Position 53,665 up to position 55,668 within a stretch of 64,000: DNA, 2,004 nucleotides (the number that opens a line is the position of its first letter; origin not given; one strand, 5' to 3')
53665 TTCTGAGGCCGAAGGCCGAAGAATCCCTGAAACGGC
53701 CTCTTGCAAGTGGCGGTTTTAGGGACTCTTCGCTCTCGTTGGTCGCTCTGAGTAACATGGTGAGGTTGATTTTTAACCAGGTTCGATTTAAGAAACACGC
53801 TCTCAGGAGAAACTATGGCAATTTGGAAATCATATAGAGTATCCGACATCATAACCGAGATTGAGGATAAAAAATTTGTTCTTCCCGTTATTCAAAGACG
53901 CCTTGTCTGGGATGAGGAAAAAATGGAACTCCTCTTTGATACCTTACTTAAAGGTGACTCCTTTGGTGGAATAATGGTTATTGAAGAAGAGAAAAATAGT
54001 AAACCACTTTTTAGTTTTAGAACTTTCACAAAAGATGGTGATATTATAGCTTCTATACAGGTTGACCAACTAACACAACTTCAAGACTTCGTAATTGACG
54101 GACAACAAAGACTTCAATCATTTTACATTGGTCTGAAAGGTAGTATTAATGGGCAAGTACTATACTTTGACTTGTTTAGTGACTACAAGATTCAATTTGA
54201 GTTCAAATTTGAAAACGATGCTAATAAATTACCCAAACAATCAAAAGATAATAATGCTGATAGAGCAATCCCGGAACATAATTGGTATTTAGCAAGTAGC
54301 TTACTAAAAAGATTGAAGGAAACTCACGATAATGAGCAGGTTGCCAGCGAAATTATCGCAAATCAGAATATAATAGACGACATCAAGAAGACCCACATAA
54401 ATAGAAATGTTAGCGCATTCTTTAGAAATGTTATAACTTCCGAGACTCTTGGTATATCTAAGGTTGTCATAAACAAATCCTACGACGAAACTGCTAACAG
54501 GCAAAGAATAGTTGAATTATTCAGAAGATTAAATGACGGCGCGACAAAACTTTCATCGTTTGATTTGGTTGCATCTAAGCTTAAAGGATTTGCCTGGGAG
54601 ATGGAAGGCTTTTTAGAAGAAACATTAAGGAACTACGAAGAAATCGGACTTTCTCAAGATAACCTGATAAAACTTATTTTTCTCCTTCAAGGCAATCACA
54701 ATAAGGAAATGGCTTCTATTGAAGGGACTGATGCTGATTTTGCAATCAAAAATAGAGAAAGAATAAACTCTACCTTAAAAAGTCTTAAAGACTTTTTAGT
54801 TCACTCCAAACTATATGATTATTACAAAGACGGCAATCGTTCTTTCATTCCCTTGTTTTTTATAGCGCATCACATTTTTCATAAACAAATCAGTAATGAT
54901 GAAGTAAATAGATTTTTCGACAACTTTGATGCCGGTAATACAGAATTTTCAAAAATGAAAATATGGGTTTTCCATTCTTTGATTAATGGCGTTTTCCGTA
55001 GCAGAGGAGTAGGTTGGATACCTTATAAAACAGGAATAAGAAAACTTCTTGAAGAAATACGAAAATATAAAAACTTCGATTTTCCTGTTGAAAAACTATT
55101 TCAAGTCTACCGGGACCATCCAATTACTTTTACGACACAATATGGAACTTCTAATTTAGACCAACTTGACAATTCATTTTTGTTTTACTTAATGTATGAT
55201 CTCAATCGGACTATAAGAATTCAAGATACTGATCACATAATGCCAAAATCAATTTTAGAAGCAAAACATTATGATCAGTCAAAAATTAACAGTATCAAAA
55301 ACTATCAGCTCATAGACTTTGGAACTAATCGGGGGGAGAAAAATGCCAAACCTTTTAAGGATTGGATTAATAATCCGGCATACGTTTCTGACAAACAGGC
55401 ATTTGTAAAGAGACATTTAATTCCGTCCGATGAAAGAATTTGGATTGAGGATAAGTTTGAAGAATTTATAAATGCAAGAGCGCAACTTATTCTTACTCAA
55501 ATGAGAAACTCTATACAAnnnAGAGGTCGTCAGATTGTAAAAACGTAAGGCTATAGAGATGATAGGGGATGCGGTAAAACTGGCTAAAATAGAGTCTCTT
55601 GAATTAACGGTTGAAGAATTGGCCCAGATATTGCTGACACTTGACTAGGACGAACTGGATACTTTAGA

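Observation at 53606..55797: AT-rich GmrSD-like (DUF262-DUF1524) type IV restriction gene plus YefM-like pseudogene inserted between nuoF and nuoG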

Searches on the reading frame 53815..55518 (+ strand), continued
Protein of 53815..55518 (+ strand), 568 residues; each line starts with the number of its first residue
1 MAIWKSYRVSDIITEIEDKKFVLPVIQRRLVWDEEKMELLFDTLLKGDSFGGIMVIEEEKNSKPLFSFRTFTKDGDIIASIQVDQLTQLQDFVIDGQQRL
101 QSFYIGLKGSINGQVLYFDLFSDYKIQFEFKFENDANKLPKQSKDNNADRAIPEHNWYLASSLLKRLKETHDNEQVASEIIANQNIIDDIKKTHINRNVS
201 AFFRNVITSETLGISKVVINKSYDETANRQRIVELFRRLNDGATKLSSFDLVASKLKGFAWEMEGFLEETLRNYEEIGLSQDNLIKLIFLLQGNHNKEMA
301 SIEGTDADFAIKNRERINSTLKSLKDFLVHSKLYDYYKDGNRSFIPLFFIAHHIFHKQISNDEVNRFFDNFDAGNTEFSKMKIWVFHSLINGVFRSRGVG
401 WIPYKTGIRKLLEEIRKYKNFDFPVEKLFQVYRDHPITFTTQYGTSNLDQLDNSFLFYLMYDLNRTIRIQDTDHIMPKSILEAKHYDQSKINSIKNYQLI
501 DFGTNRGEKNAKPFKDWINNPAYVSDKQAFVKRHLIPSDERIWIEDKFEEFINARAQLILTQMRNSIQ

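Call 77: search_dna_similar(query=window:53815-55518:+, collection=plasmids, mode=protein, max_rows=12, max_evalue=1e-10)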
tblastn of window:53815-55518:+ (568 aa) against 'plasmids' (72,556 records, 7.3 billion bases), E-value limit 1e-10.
Records with a match: 144; places in all: 145; records where one place covers at least 80% of the query: 143.
Best place of each record, by identity: <60% 144.
By first word of the organism name: Klebsiella 60; Escherichia 42; Salmonella 16; Phaeobacter 5; Vibrio 3; Halorussus 2; Photobacterium 2; Raoultella 2; Nostoc 1; Agrobacterium 1; and 10 more.
By predicted mobility (MOB-suite, as given by PLSDB): non-mobilizable 63; conjugative 61; mobilizable 20.
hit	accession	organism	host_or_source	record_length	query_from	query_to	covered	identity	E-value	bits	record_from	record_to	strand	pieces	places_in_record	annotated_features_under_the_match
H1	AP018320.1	Nostoc sp. HK-01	-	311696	15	568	98%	26.5%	8e-25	117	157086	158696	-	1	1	hypothetical protein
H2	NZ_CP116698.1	Agrobacterium tumefaciens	Clematis,cell culture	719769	5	564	99%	24.5%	1e-26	123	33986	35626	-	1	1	DUF262 domain-containing protein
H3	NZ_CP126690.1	Kurthia sp. YJT4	water,water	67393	2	559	98%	24.2%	1e-18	98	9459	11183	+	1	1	DUF262 domain-containing protein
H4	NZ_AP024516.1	Nitrosospira sp. NRS527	Oryza sativa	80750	9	559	97%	24.5%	9e-25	117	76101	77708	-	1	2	DUF262 domain-containing protein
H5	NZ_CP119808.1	Halorussus lipolyticus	cell culture,coastal saline-alkali land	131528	4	565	99%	23.3%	2e-18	97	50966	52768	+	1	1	DUF262 domain-containing HNH endonuclease family protein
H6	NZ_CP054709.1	Halarchaeum sp. CBA1220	solar salt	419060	5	559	98%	23.3%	1e-21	107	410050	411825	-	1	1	DUF262 domain-containing protein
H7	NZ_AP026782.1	Photobacterium damselae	-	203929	4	563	99%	23.0%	1e-13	82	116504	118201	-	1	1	DUF262 domain-containing protein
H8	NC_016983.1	Photobacterium damselae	-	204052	4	563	99%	23.0%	1e-13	82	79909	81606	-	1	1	DUF262 domain-containing protein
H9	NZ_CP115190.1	Vibrio furnissii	Ruditapes philippinarum,sea food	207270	4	563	99%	23.0%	1e-13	82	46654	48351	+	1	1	DUF262 domain-containing protein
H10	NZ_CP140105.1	Vibrio alfacsensis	Scophthalmus maximus,intestinal tract ...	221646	4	563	99%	23.0%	1e-13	82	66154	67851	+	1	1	DUF262 domain-containing protein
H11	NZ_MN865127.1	Vibrio alginolyticus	-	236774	4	563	99%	23.0%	1e-13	82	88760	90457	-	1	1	DUF262 domain-containing protein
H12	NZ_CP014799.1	Salipiger profundus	single cell,environmental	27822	9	513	89%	24.6%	6e-20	102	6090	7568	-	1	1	DUF262 domain-containing protein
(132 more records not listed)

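Call 78: search_dna_similar(query=window:53815-55518:+, collection=phages, mode=protein, max_rows=8, max_evalue=1e-10)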
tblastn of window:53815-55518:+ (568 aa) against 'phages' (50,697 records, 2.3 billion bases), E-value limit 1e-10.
Records with a match: 1; places in all: 1; records where one place covers at least 80% of the query: 1.
Best place of each record, by identity: <60% 1.
By first word of the organism name: Enterococcus 1.
By host as written in the record: Enterococcus faecalis 1.
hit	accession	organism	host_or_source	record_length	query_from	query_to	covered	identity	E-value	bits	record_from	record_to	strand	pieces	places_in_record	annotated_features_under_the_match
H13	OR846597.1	Enterococcus phage Efs 1-1-1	Enterococcus faecalis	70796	9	518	90%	25.6%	1e-17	93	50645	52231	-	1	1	record has no annotation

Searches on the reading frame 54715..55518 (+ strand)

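Call 9: search_protein_families(library=pfam, proteins=[window:54715-55518:+], max_evalue=10)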
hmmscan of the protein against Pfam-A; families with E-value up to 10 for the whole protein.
window:54715-55518:+ (268 aa): 1 family
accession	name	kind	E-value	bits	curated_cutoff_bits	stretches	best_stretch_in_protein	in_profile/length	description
PF07510.16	GmrSD_C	-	0.03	14.7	23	1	159-258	50-134/138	GmrSD restriction endonucleases, C-terminal domain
